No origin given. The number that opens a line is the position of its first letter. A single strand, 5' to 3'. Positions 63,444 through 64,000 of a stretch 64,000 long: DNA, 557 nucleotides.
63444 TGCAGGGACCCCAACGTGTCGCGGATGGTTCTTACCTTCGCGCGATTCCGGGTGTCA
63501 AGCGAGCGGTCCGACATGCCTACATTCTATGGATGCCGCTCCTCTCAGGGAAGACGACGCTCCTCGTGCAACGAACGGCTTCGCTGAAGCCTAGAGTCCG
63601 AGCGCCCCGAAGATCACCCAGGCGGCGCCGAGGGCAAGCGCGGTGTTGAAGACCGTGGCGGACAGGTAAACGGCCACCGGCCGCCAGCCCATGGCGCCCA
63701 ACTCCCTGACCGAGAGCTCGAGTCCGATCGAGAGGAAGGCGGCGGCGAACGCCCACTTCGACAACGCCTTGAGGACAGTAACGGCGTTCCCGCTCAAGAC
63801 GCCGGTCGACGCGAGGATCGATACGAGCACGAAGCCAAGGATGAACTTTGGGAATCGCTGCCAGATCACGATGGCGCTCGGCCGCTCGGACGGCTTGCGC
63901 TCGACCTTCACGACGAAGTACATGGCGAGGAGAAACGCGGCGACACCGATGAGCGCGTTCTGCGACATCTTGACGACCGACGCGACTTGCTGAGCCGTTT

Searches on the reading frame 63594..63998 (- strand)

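Call 41: search_protein_families(library=pfam, proteins=[window:63594-63998:-], max_evalue=0.001)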
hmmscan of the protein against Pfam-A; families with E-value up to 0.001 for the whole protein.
window:63594-63998:- (135 aa): 1 family
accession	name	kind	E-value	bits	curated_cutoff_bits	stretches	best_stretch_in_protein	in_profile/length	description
PF03601.19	Cons_hypoth698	-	1.6e-15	57.3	24.5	1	2-109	200-302/304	Conserved hypothetical protein 698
